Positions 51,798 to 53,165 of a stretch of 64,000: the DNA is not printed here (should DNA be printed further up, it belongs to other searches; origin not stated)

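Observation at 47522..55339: Regulator-less eight-gene sugar operon with an unusual enzyme set (candidate uncharacterised rare-sugar pathway)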

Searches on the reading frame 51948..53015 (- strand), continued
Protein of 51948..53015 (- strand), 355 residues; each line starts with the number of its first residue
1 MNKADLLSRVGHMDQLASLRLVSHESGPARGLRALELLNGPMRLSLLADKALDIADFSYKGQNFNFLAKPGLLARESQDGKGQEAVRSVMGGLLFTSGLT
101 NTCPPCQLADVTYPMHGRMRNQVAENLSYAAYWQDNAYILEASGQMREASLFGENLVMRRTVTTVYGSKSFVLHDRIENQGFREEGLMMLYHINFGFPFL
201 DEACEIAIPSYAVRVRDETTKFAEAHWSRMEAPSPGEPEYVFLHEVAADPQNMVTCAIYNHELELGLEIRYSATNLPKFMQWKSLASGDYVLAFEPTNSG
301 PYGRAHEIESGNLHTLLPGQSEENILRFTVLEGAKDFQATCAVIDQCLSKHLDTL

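Call 45: search_protein_families(library=pfam, proteins=[L063:6068-7006:+, L063:4737-5609:+, L035:5081-5857:+, L063:3645-4631:+, L063:5660-6058:+, L021:1984-4851:+, L021:4932-7577:+, L021:11977-14982:+, L049:11814-12875:+, L049:12912-14210:+])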
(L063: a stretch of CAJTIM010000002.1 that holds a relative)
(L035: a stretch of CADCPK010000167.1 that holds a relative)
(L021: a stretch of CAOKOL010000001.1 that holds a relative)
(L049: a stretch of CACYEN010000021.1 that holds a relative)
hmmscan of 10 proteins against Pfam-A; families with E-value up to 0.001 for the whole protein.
L063:6068-7006:+ (312 aa): 2 families
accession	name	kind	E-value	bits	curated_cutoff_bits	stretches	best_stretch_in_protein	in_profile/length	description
PF00294.29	PfkB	-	9.6e-44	150.4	25.8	1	43-295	44-296/302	pfkB family carbohydrate kinase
PF08543.17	Phos_pyr_kin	-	2e-06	27.8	27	1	146-281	73-224/246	Phosphomethylpyrimidine kinase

L063:4737-5609:+ (290 aa): 1 family
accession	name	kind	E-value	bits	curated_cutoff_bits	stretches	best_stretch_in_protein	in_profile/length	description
PF01116.26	F_bP_aldolase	-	3.3e-99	332.3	25.5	1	4-287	1-277/277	Fructose-bisphosphate aldolase class-II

L035:5081-5857:+ (258 aa): 0 families

L063:3645-4631:+ (328 aa): 2 families
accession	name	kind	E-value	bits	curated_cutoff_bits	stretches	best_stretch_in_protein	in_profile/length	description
PF00480.26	ROK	-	1.3e-67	228.9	22.9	1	8-317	4-292/294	ROK family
PF01869.26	BcrAD_BadFG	-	2.9e-06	27.4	31.5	1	9-76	4-71/271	BadF/BadG/BcrA/BcrD ATPase family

L063:5660-6058:+ (132 aa): 3 families
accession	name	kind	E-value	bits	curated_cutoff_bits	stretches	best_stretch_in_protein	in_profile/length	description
PF00903.31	Glyoxalase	-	7.8e-12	46.1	20.6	1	9-99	1-97/121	Glyoxalase/Bleomycin resistance protein/Dioxygenase superfamily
PF13669.12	Glyoxalase_4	-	3.1e-09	37.5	27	1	11-100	1-96/109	Glyoxalase/Bleomycin resistance protein/Dioxygenase superfamily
PF22677.2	Ble-like_N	-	9.6e-05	22.5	24.5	1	12-34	4-27/41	Bleomycin resistance protein-like N-terminal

L021:1984-4851:+ (955 aa): 4 families
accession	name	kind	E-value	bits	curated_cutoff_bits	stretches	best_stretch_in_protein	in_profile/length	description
PF00072.30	Response_reg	-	5.8e-20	72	30.2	1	561-673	1-109/111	Response regulator receiver domain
PF02518.31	HATPase_c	-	4.8e-19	69.3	26.4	1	293-406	1-109/111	Histidine kinase-, DNA gyrase B-, and HSP90-like ATPase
PF00512.31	HisKA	-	3.8e-13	49.7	26.9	1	182-243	2-63/66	His Kinase A (phospho-acceptor) domain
PF01627.28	Hpt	-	5e-07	30.3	24.6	1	868-932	1-69/84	Hpt domain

L021:4932-7577:+ (881 aa): 4 families
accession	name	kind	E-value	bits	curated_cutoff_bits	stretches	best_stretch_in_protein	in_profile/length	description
PF02645.21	DegV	-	4.3e-37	128.4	27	1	588-862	3-279/280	Uncharacterised protein, DegV family COG1307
PF02518.31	HATPase_c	-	1.5e-26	93.4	26.4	1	289-403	1-109/111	Histidine kinase-, DNA gyrase B-, and HSP90-like ATPase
PF00072.30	Response_reg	-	3.4e-22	79.2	30.2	1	439-550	1-108/111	Response regulator receiver domain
PF00512.31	HisKA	-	2.3e-16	60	26.9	1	178-242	2-66/66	His Kinase A (phospho-acceptor) domain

L021:11977-14982:+ (1001 aa): 5 families
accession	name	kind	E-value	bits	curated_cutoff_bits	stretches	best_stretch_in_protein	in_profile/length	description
PF02836.23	Glyco_hydro_2_C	-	4e-104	348.4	21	1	360-648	2-298/302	Glycosyl hydrolases family 2, TIM barrel domain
PF02929.23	Bgal_small_N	-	3.7e-44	151.7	25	1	723-997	2-247/248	Beta galactosidase small chain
PF02837.24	Glyco_hydro_2_N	-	2.3e-34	119.2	28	1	69-241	2-169/169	Glycosyl hydrolases family 2, sugar binding domain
PF00703.27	Glyco_hydro_2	-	3.4e-11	44.3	23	1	244-357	2-109/109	Glycosyl hydrolases family 2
PF22666.2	Glyco_hydro_2_N2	-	6.9e-07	29.9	27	1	137-216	42-122/167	Glycosyl hydrolase 2 galactose-binding domain-like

L049:11814-12875:+ (353 aa): 3 families
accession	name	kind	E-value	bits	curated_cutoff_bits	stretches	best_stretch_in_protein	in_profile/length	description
PF13407.12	Peripla_BP_4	-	8.9e-40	137.3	35.1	1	45-327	1-258/258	Periplasmic binding protein domain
PF00532.27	Peripla_BP_1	-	9.2e-18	65.1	22.2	1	81-330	40-270/281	Periplasmic binding proteins and sugar binding domain of LacI family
PF01628.27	HrcA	-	0.00047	20.6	22.2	1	55-152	111-195/215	HrcA protein C terminal domain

L049:12912-14210:+ (432 aa): 3 families
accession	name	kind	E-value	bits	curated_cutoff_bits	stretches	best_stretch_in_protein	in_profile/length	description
PF07730.19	HisKA_3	-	2.5e-20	73.2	24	1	237-304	1-68/68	Histidine kinase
PF02518.31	HATPase_c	-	1.8e-09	38.5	26.4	1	344-420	3-101/111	Histidine kinase-, DNA gyrase B-, and HSP90-like ATPase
PF13581.12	HATPase_c_2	-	0.00024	21.5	27.4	1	337-393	22-82/127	Histidine kinase-like ATPase domain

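Call 68: predict_structure(alignment_id=A1)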
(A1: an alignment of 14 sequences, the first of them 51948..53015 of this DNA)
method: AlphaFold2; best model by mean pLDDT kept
length: 355 residues; sequences in the alignment: 14
mean_pLDDT: 81.1   pTM: 0.85
mean pLDDT of the five models: 81.1, 77.0, 76.9, 69.8, 68.5
residues with pLDDT >= 90: 152; 70-90: 112; 50-70: 66; < 50: 25
segments of 3 or more residues with pLDDT < 50: 69-89, 102-104
pLDDT, mean of each block of 10 residues (from residue 1): 87 91 71 89 91 90 69 45 45 76 54 57 85 95 84 77 97 95 82 86 94 79 74 72 91 96 97 91 76 84 63 84 96 98 93 57
secondary structure, 60 per line:
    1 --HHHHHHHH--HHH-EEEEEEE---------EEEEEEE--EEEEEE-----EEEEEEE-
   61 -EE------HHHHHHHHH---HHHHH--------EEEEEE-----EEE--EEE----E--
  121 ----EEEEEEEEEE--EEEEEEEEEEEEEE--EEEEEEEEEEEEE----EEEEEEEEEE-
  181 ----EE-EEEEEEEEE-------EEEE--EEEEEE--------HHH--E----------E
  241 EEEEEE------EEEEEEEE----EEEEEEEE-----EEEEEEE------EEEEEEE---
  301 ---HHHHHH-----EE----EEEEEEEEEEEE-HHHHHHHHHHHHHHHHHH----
elements in order: H3-10 E17-23 E33-39 E42-47 E53-59 H70-78 H82-86 E95-100 E106-108 E111-113 E125-134 E137-150 E153-165 E170-179 E188-196 E204-207 E210-215 E240-246 E253-260 E265-272 E278-284 E291-297 H304-309 E321-332 H334-351

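Call 71: fold_search(model_id=the predicted structure, library=pdb)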
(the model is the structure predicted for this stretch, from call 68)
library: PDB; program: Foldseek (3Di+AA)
matches with E <= 10: 1001; with E <= 0.001: 160
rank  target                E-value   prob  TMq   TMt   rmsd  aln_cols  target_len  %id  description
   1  3ty1_A                2.5e-24  1.00  0.80  0.74   4.5       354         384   21  Crystal structure of a putative aldose 1-epimerase (KPN_04629) from Klebsiella pneumoniae subsp. pneumoniae MGH 78578  (released 2011-12-28)
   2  4bze_B                9.1e-13  1.00  0.60  0.65   5.9       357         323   12  Crystal structure of galactose mutarotase GalM from Bacillus subtilis (released 2014-08-13)
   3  3mwx_A                1.0e-12  1.00  0.60  0.65   5.7       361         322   13  Crystal structure of a putative galactose mutarotase (BSU18360) from BACILLUS SUBTILIS at 1.45 A resolution (released 2010-07-07)
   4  3os7_A                1.0e-12  1.00  0.57  0.60   7.4       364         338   14  Crystal structure of a galactose mutarotase-like protein (CA_C0697) from CLOSTRIDIUM ACETOBUTYLICUM at 1.80 A resoluti (released 2010-10-13)
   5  3k25_A                2.3e-12  1.00  0.57  0.68   6.1       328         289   14  Crystal Structure of Slr1438 protein from Synechocystis sp. PCC 6803, Northeast Structural Genomics Consortium Target  (released 2009-10-13)
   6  3nre_A                1.9e-11  1.00  0.48  0.57   8.0       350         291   12  Crystal structure of a Putative aldose 1-epimerase (b2544) from ESCHERICHIA COLI K12 at 1.59 A resolution (released 2010-09-15)
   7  1z45                  7.3e-11  1.00  0.58  0.33   6.8       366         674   12  Crystal structure of the gal10 fusion protein galactose mutarotase/UDP-galactose 4-epimerase from Saccharomyces cerevisi (released 2005-04-05)
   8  1l7k_A                3.0e-10  1.00  0.57  0.59   6.5       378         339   10  x-ray structure of galactose mutarotase from Lactococcus lactis complexed with galactose (released 2002-04-24)
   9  5cd6_A                3.3e-10  1.00  0.52  0.34   6.3       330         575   10  Crystal structure of a TPR-domain containing protein (BDI_1685) from Parabacteroides distasonis ATCC 8503 at 2.26 A re (released 2015-07-29)
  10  1nsu_A                3.3e-10  1.00  0.56  0.58   6.8       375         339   10  Crystal structure of galactose mutarotase from Lactococcus lactis mutant H96N complexed with galactose (released 2003-02-11)
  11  1snz_A                6.1e-10  1.00  0.51  0.52   7.7       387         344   10  Crystal structure of apo human galactose mutarotase (released 2004-03-30)
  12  3dcd_A                8.0e-10  1.00  0.55  0.64   6.1       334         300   10  X-ray structure of the galactose mutarotase related enzyme Q5FKD7 from Lactobacillus acidophilus at the resolution 1.9 (released 2008-07-29)
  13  1ns2_A                8.0e-10  1.00  0.56  0.59   6.4       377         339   10  Crystal structure of galactose mutarotase from Lactococcus lactis mutant E304A complexed with galactose (released 2003-02-11)
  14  9grx_2                8.9e-10  1.00  0.49  0.57   8.8       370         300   11  NDH-PSI-LHCI supercomplex from S. oleracea (released 2025-02-12)
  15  1ns8_A                9.4e-10  1.00  0.55  0.57   7.0       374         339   10  Crystal structure of galactose mutarotase from Lactococcus lactis mutant D243N complexed with galactose (released 2003-02-11)
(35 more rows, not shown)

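Call 86: search_protein_families(library=ncbifam, proteins=[L063:6068-7006:+, L063:4737-5609:+, L063:3645-4631:+, L008:6240-7412:+], max_evalue=1e-20)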
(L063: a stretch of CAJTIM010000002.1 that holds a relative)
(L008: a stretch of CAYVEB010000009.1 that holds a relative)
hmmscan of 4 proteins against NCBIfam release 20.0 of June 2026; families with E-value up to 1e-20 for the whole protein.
L063:6068-7006:+ (312 aa): 8 families
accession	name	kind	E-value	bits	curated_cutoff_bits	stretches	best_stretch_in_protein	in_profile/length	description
NF049991.1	TagKinase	equivalog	8.3e-78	261.4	420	1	2-310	8-317/321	tagatose kinase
TIGR04382.1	myo_inos_iolC_N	equivalog_domain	1.7e-38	132.7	300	1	6-290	6-291/309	5-dehydro-2-deoxygluconokinase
NF006957.1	PRK09434.1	equivalog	1.1e-37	130.2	450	1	1-295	1-293/302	fructokinase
NF040938.1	KDG_KDGal_kin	equivalog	5e-35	121.1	400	1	33-296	28-291/305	bifunctional 2-dehydro-3-deoxygluconokinase/2-dehydro-3-deoxygalactonokinase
TIGR02152.1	D_ribokin_bact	equivalog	2.9e-30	105.6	299.65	1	44-294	44-286/298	ribokinase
NF053626.1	RibKinHalex1628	equivalog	4.1e-26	92.2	330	1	36-309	39-292/293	ATP-dependent ribose-1-phosphate kinase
NF041332.1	KDG_KDGal_kin_Halo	equivalog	4.2e-25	88.9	440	1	1-310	1-312/320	bifunctional 2-dehydro-3-deoxygluconokinase/2-dehydro-3-deoxygalactonokinase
NF052444.1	DhDoxglucKinKdgK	equivalog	1.2e-22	80.7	400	1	41-283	35-284/303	2-dehydro-3-deoxygluconokinase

L063:4737-5609:+ (290 aa): 20 families
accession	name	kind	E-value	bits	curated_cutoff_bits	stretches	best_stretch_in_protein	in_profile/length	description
NF009497.0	PRK12857.1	equivalog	1e-101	339.9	423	1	1-288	1-284/284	class II fructose-1,6-bisphosphate aldolase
TIGR01859.1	fruc_bis_ald_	equivalog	5.1e-95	318.4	343.05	1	3-288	1-282/282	class II fructose-1,6-bisphosphate aldolase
NF009374.0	PRK12737.1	subfamily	2.2e-90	302.5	383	1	1-287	1-283/284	tagatose-bisphosphate aldolase subunit GatY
NF006626.0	PRK09195.1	subfamily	1.2e-89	300.2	384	1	1-288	1-284/284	tagatose-bisphosphate aldolase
TIGR01858.1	tag_bisphos_ald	equivalog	8.7e-85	284.2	443.55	1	4-288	2-282/282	tagatose bisphosphate family class II aldolase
TIGR00167.1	cbbA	subfamily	3.6e-83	279.3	215.6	1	1-288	1-290/290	ketose-bisphosphate aldolase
NF005284.0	PRK06801.1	equivalog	3.5e-77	259.6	406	1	1-288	1-286/286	ketose 1,6-bisphosphate aldolase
NF006376.0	PRK08610.1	equivalog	3.6e-77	259.9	527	1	1-289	1-286/286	class II fructose-bisphosphate aldolase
NF005823.0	PRK07709.1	equivalog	1.4e-74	251.5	545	1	1-288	1-285/285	class II fructose-bisphosphate aldolase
NF005288.0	PRK06806.1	equivalog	6.1e-71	238.9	396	1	1-287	1-280/281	class II fructose-bisphosphate aldolase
NF004493.0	PRK05835.1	equivalog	8.8e-69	232.1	558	1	3-215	2-217/307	class II fructose-bisphosphate aldolase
NF006042.0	PRK08185.1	subfamily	9.1e-69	231.9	405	1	3-290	2-286/287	hypothetical protein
NF005943.0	PRK07998.1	equivalog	2.3e-68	230.8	364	1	1-282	1-275/283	class II aldolase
NF009375.0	PRK12738.1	equivalog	7.6e-67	225.5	542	1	1-287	1-283/286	tagatose-bisphosphate aldolase subunit KbaY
NF005481.0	PRK07084.1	equivalog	5.5e-59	200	511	1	2-220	11-238/324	class II fructose-bisphosphate aldolase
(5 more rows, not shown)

L063:3645-4631:+ (328 aa): 10 families
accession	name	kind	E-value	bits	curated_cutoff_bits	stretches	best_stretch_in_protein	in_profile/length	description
TIGR00744.1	ROK_glcA_fam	subfamily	1.6e-62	211.6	260.35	1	8-319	3-311/318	ROK family glucokinase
NF047937.1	TransRegNagC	equivalog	2e-45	155.7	650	1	9-318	85-385/399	DNA-binding transcriptional regulator NagC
NF007251.0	PRK09698.1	equivalog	1.4e-39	136.2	253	1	4-320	7-300/304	allose kinase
NF049930.1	TransRegMlc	equivalog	2.9e-36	125.7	530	1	63-311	142-385/405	sugar metabolism global transcriptional regulator Mlc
NF003461.0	PRK05082.1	subfamily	1.8e-35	122.7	283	1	6-278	4-251/291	N-acetylmannosamine kinase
NF007108.0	PRK09557.1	equivalog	1.1e-30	107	443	1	8-285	6-269/303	fructokinase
NF047821.1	NactlManKinNanK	equivalog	5.9e-30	104.8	450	1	6-278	4-251/288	N-acetylmannosamine kinase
NF009835.0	PRK13310.1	equivalog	6.7e-27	94.6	380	1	5-293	2-277/303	N-acetylglucosamine kinase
NF045551.1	GK_Pyrobac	equivalog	1.4e-26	93.5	500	1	66-315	47-279/294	ATP-dependent glucokinase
NF042998.1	bglucokin_BglK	equivalog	4.4e-22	78.7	550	1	8-277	6-251/291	beta-glucoside kinase BglK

L008:6240-7412:+ (390 aa): 5 families
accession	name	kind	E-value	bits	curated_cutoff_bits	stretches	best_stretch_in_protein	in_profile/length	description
NF049930.1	TransRegMlc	equivalog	1.1e-45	156.6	530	1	12-388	13-401/405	sugar metabolism global transcriptional regulator Mlc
NF047937.1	TransRegNagC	equivalog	2.7e-35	122.3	650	1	13-386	9-393/399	DNA-binding transcriptional regulator NagC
NF003461.0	PRK05082.1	subfamily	1.2e-28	100.4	283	1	91-378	8-288/291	N-acetylmannosamine kinase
NF047821.1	NactlManKinNanK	equivalog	3.7e-25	89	450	1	89-374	6-284/288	N-acetylmannosamine kinase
TIGR00744.1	ROK_glcA_fam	subfamily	8.8e-25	87.6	260.35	1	94-314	8-231/318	ROK family glucokinase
